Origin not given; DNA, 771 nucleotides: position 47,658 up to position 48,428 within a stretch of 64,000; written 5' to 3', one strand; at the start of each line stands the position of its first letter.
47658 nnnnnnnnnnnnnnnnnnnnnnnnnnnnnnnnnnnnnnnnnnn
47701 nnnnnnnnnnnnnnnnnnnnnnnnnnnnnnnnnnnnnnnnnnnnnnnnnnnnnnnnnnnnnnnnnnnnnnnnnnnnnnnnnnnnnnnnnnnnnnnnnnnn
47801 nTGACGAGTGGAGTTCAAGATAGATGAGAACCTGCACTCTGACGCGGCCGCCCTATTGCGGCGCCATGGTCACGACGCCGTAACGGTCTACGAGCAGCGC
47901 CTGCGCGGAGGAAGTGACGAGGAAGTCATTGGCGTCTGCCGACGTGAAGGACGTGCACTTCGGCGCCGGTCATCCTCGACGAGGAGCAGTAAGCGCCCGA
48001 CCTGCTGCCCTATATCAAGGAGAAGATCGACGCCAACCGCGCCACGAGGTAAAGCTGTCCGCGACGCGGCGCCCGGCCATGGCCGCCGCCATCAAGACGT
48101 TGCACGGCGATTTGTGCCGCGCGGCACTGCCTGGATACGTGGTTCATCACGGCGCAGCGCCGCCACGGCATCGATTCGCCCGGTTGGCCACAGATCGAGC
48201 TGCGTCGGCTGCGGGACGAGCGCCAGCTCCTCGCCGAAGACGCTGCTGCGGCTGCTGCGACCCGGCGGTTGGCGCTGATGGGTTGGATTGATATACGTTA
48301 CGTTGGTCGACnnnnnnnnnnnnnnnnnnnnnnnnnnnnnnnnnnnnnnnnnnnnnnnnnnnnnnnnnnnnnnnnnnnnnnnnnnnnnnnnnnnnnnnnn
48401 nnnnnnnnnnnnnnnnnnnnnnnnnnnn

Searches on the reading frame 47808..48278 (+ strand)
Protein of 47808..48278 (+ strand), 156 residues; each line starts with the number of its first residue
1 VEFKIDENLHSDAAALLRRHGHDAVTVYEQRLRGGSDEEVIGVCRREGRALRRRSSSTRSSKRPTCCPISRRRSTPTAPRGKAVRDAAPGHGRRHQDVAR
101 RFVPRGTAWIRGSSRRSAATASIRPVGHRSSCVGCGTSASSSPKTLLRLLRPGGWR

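Call 10: search_protein_families(library=pfam, proteins=[window:47808-48278:+], max_evalue=0.01)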
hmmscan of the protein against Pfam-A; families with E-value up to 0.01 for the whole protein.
window:47808-48278:+ (156 aa): 2 families
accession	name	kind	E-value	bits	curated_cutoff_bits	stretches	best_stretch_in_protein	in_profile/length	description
PF18480.7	DUF5615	-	6.9e-10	39.2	23.8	1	1-51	1-51/110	Domain of unknown function (DUF5615)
PF18478.7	PIN_10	-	0.0024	18.3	26.2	1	1-47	1-51/84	PIN like domain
